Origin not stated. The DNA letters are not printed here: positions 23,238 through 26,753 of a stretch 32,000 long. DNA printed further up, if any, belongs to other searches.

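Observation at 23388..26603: Stand-alone SF1 helicase fused to a Vsr/DUF559-like nuclease fold: candidate single-gene defence protein with a degenerate nuclease motif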

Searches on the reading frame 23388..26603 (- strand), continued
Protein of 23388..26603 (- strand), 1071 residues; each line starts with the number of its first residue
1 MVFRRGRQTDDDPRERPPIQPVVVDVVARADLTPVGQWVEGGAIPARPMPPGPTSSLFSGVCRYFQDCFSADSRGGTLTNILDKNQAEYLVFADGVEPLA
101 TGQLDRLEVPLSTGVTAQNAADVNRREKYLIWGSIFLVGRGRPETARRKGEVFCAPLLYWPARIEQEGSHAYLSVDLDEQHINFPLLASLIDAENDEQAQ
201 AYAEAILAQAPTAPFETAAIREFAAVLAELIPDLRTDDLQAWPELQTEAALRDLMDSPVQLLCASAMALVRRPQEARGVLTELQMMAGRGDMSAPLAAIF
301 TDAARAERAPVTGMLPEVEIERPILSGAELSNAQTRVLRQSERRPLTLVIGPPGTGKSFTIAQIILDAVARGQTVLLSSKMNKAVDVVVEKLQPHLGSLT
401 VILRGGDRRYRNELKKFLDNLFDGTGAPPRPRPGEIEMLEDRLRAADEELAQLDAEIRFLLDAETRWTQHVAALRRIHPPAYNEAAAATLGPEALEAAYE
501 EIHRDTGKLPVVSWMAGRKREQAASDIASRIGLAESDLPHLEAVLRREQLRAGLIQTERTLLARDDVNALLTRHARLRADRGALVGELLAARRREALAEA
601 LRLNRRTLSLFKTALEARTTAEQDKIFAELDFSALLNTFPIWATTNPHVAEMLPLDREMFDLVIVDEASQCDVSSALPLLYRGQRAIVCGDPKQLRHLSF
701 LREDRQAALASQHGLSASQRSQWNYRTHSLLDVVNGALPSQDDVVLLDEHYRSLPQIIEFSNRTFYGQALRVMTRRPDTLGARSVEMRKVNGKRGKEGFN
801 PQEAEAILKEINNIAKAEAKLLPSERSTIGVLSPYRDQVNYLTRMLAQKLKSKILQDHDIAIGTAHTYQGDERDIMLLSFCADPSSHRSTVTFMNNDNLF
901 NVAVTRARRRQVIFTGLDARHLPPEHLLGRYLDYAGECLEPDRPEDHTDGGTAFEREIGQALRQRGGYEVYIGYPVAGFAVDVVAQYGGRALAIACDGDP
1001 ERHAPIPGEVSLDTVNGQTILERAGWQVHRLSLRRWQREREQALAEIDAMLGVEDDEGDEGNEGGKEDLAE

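Call 15: find_related_loci(query=A1, collection=genome_contigs, flank=10000)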
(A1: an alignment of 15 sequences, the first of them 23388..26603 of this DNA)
Query A1 (1071 aa) in genome_contigs; peptide patterns used: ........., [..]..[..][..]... (x = any residue, [..] = any of these).
435 stretches matched a pattern; 237 encode a relative of the query (tblastn E <= 1e-3); the best 80 are kept; 77 distinct loci.
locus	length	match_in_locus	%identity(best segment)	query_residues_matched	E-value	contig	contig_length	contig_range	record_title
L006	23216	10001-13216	96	1-1071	0e+0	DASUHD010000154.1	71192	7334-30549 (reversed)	MAG TPA_asm: Ktedonobacterales bacterium isolate SMAG_U1423 k141_967548, whole genome shotgun sequence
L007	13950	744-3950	95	1-1066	0e+0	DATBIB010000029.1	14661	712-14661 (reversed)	MAG TPA_asm: Ktedonobacterales bacterium isolate SMAG_U3883 k141_3419163, whole genome shotgun sequence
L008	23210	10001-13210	92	1-1071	0e+0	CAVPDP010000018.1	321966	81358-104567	MAG: uncultured Chloroflexia bacterium isolate MFD00031.bin.2.123 genome assembly, contig: contig_32466, whole genome sh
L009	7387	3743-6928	93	1-1061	0e+0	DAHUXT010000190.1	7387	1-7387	MAG TPA_asm: Ktedonobacteria bacterium isolate clean1966 NODE_190_length_7387_cov_2.167442, whole genome shotgun sequenc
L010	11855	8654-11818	92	1-1057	0e+0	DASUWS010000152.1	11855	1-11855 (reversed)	MAG TPA_asm: Ktedonobacterales bacterium isolate SMAG_U1849 k141_166000, whole genome shotgun sequence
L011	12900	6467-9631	72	2-1052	0e+0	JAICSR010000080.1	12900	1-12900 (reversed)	MAG: Ktedonobacterales bacterium isolate GZL_HYHR_2_bin.65 k141_2103117_length_12900_cov_14.3257, whole genome shotgun s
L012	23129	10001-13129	73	2-1049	0e+0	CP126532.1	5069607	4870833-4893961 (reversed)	MAG: Ktedonobacterales bacterium isolate bin_006 chromosome, complete genome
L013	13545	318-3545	72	2-1059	0e+0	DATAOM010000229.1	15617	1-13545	MAG TPA_asm: Ktedonobacterales bacterium isolate SMAG_U7045 k141_5363743, whole genome shotgun sequence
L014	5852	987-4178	71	2-1052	0e+0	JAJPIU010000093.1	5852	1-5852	MAG: Proteobacteria bacterium isolate Centralia_MAG_377 k107_18040767, whole genome shotgun sequence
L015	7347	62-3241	72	2-1057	0e+0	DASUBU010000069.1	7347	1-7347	MAG TPA_asm: Ktedonobacterales bacterium isolate SMAG_U2529 k141_560772, whole genome shotgun sequence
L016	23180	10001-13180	70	2-1059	0e+0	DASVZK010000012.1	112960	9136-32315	MAG TPA_asm: Ktedonobacterales bacterium isolate SMAG_U2626 k141_564616, whole genome shotgun sequence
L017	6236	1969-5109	72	2-1048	0e+0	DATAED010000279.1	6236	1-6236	MAG TPA_asm: Ktedonobacterales bacterium isolate SMAG_U6768 k141_2470899, whole genome shotgun sequence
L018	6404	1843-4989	72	2-1051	0e+0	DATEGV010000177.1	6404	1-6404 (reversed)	MAG TPA_asm: Ktedonobacterales bacterium isolate SMAG_U8794 k141_58351, whole genome shotgun sequence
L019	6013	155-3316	71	2-1051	0e+0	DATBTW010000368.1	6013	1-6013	MAG TPA_asm: Ktedonobacterales bacterium isolate SMAG_U4194 k141_924856, whole genome shotgun sequence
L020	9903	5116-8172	73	28-1052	0e+0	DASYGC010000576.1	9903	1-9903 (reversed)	MAG TPA_asm: Ktedonobacterales bacterium isolate SMAG_U4203 k141_2732798, whole genome shotgun sequence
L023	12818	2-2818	75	114-1052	0e+0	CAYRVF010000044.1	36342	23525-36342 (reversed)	MAG TPA_asm: uncultured Ktedonobacterales bacterium isolate SRP272529_co1_100 genome assembly, contig: NODE_1622_length_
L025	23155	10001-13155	74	2-1052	0e+0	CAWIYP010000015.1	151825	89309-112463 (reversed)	MAG: uncultured Chloroflexia bacterium isolate MFD05942.bin.2.246 genome assembly, contig: contig_28288, whole genome sh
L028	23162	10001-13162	71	2-1052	0e+0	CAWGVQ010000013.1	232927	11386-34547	MAG: uncultured Chloroflexia bacterium isolate MFD02579.bin.2.68 genome assembly, contig: contig_20577, whole genome sho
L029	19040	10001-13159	72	2-1052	0e+0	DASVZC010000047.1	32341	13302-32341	MAG TPA_asm: Ktedonobacterales bacterium isolate SMAG_U2618 k141_111783, whole genome shotgun sequence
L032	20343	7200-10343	72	2-1052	0e+0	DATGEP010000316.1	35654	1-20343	MAG TPA_asm: Ktedonobacterales bacterium isolate SMAG_U9705 k141_538539, whole genome shotgun sequence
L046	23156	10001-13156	72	2-1047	0e+0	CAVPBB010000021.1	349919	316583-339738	MAG: uncultured Chloroflexia bacterium isolate MFD00031.bin.2.93 genome assembly, contig: contig_70611, whole genome sho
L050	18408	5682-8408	34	58-1052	5e-154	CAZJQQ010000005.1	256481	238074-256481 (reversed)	MAG TPA_asm: uncultured Clostridia bacterium isolate SRP119689_co1_191 genome assembly, contig: NODE_17_length_256481_co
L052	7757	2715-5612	34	7-1052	1e-153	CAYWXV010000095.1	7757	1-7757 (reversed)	MAG TPA_asm: uncultured Alphaproteobacteria bacterium isolate binchicken_co118_222 genome assembly, contig: NODE_12014_l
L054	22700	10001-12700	31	56-1051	8e-137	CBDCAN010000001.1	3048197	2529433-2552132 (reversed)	MAG: Tunicatimonas sp. isolate 53302e27-79fc-4a18-af7b-f480b93eed45 genome assembly, contig: contig_1, whole genome shot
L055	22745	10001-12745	33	54-1047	2e-136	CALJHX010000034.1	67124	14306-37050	MAG: uncultured Verrucomicrobiae bacterium isolate FRAM_RAS_EGC1617_bin38 genome assembly, contig: FRAM_EGC1617_bin38-34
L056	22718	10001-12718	29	56-1047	5e-136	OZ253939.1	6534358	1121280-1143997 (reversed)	MAG: Cyclobacteriaceae bacterium isolate eee96a46-ca30-49ea-ac7f-a37d19bfbf08 genome assembly, chromosome: 1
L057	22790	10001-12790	34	64-1052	8e-135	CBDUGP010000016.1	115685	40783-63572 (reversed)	MAG TPA_asm: uncultured bacterium isolate SRR22808116_maxbin2_13 genome assembly, contig: ERZ25043450.41, whole genome s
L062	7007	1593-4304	28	57-1052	6e-126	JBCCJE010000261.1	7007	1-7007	MAG: Bacteroidota bacterium isolate P01_C01_bin.106 k141_1275801_length_7007_cov_6.9799, whole genome shotgun sequence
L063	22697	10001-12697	30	64-1047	8e-124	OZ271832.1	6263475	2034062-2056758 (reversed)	MAG: Cyclobacteriaceae bacterium isolate f9502755-0c46-4213-972b-6ccf58d648e9 genome assembly, chromosome: 1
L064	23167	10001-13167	65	2-1052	0e+0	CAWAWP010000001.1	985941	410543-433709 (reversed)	MAG: uncultured Chloroflexia bacterium isolate MFD05502.bin.1.39 genome assembly, contig: contig_10478, whole genome sho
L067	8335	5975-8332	35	59-919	1e-145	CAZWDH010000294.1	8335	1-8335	MAG TPA_asm: uncultured Nitrospiraceae bacterium isolate SRP323723_co1_44 genome assembly, contig: NODE_7290_length_8335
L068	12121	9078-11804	42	61-1052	3e-106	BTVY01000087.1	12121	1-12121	MAG: Candidatus Hydrogenedentota bacterium AMX-MBFR-82 DNA, sequence087, whole genome shotgun sequence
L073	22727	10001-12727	39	59-1052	9e-100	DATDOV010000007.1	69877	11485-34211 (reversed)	MAG TPA_asm: Blastocatellia bacterium isolate SMAG_U7903 k141_539006, whole genome shotgun sequence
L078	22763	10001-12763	38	45-1052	6e-97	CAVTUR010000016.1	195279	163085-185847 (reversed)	MAG: Blastocatellia bacterium isolate MFD04944.bin.3.75 genome assembly, contig: contig_33009, whole genome shotgun sequ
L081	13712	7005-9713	38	63-1047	1e-92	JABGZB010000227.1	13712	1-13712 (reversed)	MAG: Verrucomicrobia bacterium isolate SI036_bin22 k141_613133, whole genome shotgun sequence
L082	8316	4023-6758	40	64-1052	8e-93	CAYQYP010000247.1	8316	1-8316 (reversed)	MAG TPA_asm: uncultured Acidobacteriota bacterium isolate binchicken_co216_114 genome assembly, contig: k141_4178495, wh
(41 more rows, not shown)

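Call 39: search_protein_families(library=pfam, proteins=[P0117, P0103], max_evalue=0.01)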
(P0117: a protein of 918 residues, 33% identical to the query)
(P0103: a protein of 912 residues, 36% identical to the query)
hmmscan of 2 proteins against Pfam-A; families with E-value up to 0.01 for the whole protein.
P0117 (918 aa): 10 families
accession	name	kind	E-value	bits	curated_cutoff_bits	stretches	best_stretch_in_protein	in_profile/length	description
PF13087.12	AAA_12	-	3.3e-18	66.4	27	1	611-778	14-187/195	AAA domain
PF13086.12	AAA_11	-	1.8e-17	64.4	27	1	270-563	4-251/257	AAA domain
PF13604.12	AAA_30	-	3.4e-11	43.7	27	1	268-397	2-115/191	AAA domain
PF13245.12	AAA_19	-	8.8e-09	36.1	25.1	1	272-562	1-129/134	AAA domain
PF02562.22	PhoH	-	0.00035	20.5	27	1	269-317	6-54/205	PhoH-like protein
PF20720.3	nSTAND3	-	0.00067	19.8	27.2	1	281-340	16-75/155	Novel STAND NTPase 3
PF13191.12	AAA_16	-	0.0013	19.7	32.6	1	278-346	20-85/167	AAA ATPase domain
PF00580.27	UvrD-helicase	-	0.0022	18.2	23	1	269-332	2-67/271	UvrD/REP helicase N-terminal domain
PF13401.12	AAA_22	-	0.0033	18.2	27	0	281-334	4-58/130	AAA domain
PF25199.1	nSTAND_NTPase5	-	0.007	16.6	34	0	273-351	30-112/145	Novel STAND NTPase 5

P0103 (912 aa): 12 families
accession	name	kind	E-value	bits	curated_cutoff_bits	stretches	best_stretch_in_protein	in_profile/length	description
PF13087.12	AAA_12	-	2.8e-21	76.4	27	1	598-782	7-193/195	AAA domain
PF13086.12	AAA_11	-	2e-16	61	27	1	273-562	6-251/257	AAA domain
PF13604.12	AAA_30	-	5.8e-09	36.4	27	1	269-330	2-65/191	AAA domain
PF13245.12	AAA_19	-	5.6e-06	27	25.1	1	273-331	1-61/134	AAA domain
PF18741.7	MTES_1575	-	3.8e-05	24.1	38.2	1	819-906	1-93/96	REase_MTES_1575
PF02562.22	PhoH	-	3.8e-05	23.7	27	1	270-312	6-48/205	PhoH-like protein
PF01443.25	Viral_helicase1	-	5.2e-05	23.6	21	0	524-565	58-101/228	Viral superfamily 1 RNA helicase core domain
PF20720.3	nSTAND3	-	0.00039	20.6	27.2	1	272-329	6-63/155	Novel STAND NTPase 3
PF13191.12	AAA_16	-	0.0013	19.7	32.6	1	279-341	20-85/167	AAA ATPase domain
PF13481.12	AAA_25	-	0.0013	18.8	27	1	274-322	24-72/195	AAA domain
PF13401.12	AAA_22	-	0.0015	19.3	27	1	284-328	6-51/130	AAA domain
PF00004.35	AAA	-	0.0075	17.2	21.2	0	287-307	2-22/131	ATPase family associated with various cellular activities (AAA)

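Call 42: find_homologous_proteins(query=A2, max_evalue=1e-10)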
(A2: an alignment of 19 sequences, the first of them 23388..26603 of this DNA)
Query A2 (19 sequences) (1071 aa, profile of the alignment): 396 proteins with E <= 1e-10 among 8000 candidates; the best 120 are listed.
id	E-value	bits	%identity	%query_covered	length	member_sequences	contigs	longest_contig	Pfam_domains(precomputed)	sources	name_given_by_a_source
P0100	0.0e+0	1285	39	45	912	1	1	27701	PF13087.13,PF13086.13,PF01443.25,PF13604.13,PF13245.13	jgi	jgi:superfamily I DNA/RNA helicase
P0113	0.0e+0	1278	39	43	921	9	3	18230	PF13087.13,PF13086.13,PF13604.13,PF13245.13,PF13401.13,PF02562.23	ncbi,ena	-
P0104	0.0e+0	1271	42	44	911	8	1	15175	PF13087.13,PF13086.13,PF01443.25,PF13604.13,PF13245.13,PF02562.23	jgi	jgi:hypothetical protein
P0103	0.0e+0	1268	36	92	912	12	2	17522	PF13087.13,PF13086.13,PF13604.13,PF13245.13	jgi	jgi:hypothetical protein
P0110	0.0e+0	1258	37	47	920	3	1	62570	PF13087.13,PF13086.13,PF05127.22,PF01443.25,PF13604.13,PF13245.13,PF00580.28,PF02562.23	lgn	-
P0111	0.0e+0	1256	39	44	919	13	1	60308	PF13087.13,PF13086.13,PF13604.13,PF13245.13,PF02562.23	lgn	-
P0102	0.0e+0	1244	41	43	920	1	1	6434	PF13087.13,PF13086.13,PF13604.13,PF13245.13,PF02562.23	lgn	-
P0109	0.0e+0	1239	36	34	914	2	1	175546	PF13087.13,PF13086.13,PF13604.13,PF13245.13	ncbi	-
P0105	0.0e+0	1238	42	45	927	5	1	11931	PF13087.13,PF13086.13,PF13604.13,PF13245.13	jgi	-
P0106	0.0e+0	1236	34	93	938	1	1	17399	PF13087.13,PF13086.13,PF13604.13,PF13245.13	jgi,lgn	jgi:hypothetical protein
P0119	0.0e+0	1236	35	45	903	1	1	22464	PF13087.13,PF13086.13,PF13604.13,PF13245.13,PF20720.4,PF00580.28,PF02562.23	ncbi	ncbi:MAG: AAA domain-containing protein [Saprospiraceae bacterium]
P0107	0.0e+0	1234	40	45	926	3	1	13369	PF13087.13,PF13086.13,PF01443.25,PF13604.13,PF13245.13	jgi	-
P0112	0.0e+0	1229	40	43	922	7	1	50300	PF13087.13,PF13086.13,PF05127.22,PF01443.25,PF13604.13,PF13245.13,PF13481.13,PF02562.23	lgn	-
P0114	0.0e+0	1229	37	44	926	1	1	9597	PF13087.13,PF13086.13,PF05127.22,PF01443.25,PF13604.13,PF13245.13,PF02562.23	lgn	-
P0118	0.0e+0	1227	37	41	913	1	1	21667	PF13087.13,PF13086.13,PF13604.13,PF13245.13,PF00580.28,PF02562.23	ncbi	-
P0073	0.0e+0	1223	58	95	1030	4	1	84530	PF13087.13,PF13086.13,PF01443.25,PF13604.13,PF13245.13,PF18741.8,PF13401.13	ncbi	-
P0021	0.0e+0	1222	73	98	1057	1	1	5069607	PF13087.13,PF13086.13,PF01443.25,PF13604.13,PF13245.13,PF18741.8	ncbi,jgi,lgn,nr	ncbi:MAG: hypothetical protein OJF49_004688 [Ktedonobacterales bacterium]|jgi:hypothetical protein|n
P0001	0.0e+0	1209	96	100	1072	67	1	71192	PF13087.13,PF13086.13,PF13604.13,PF13245.13,PF18741.8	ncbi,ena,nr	ncbi:MAG TPA: AAA domain-containing protein [Ktedonobacterales bacterium]|nr:AAA domain-containing p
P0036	0.0e+0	1194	72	99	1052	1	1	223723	PF13087.13,PF13086.13,PF01443.25,PF13604.13,PF13245.13,PF18741.8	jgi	jgi:hypothetical protein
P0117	0.0e+0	1145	33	93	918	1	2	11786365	PF13087.13,PF13086.13,PF13604.13,PF13245.13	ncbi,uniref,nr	ncbi:AAA family ATPase [Sulfidibacter corallicola]|uniref:AAA family ATPase n=1 Tax=Sulfidibacter co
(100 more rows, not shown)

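Call 52: find_related_loci(query=A2, collection=viral_contigs, flank=8000)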
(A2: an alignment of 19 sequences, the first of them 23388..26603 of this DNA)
Query A2 (1071 aa) in viral_contigs; peptide patterns used: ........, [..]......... (x = any residue, [..] = any of these).
600 stretches matched a pattern (row limit reached: there are more); 30 encode a relative of the query (tblastn E <= 1e-3); 30 distinct loci.
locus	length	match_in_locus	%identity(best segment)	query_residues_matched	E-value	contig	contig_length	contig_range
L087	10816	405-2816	28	261-1031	3e-57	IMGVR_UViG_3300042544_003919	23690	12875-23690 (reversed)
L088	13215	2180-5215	33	61-1031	3e-55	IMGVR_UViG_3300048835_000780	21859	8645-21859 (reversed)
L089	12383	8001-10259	29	321-1031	1e-39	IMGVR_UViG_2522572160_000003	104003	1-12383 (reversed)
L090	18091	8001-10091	30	305-1031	2e-39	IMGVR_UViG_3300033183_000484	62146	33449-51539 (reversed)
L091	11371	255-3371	28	348-1031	1e-37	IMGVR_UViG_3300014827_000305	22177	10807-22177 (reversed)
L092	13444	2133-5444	27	324-1054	1e-31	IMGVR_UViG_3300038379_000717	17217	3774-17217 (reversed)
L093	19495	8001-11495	27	266-1051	4e-30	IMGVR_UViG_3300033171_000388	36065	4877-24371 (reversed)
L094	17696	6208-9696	30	266-1055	6e-30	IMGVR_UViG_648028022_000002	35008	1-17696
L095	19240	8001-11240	30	348-1052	8e-30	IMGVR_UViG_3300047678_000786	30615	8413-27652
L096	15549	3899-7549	28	185-1031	3e-29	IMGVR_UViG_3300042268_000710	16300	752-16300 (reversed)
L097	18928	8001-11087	27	351-1052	2e-24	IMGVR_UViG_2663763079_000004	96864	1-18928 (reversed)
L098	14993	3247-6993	27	348-1051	1e-23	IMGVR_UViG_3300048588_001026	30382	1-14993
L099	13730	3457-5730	26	349-915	3e-22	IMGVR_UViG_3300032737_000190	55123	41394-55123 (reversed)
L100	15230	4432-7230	21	330-1032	4e-21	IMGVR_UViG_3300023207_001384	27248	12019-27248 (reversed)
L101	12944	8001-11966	27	347-1036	5e-20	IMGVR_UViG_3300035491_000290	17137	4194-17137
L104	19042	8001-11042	27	351-1047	1e-18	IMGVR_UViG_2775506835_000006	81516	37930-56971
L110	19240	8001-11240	30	348-1052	8e-30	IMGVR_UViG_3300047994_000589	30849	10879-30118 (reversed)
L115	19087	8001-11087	27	351-1052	2e-24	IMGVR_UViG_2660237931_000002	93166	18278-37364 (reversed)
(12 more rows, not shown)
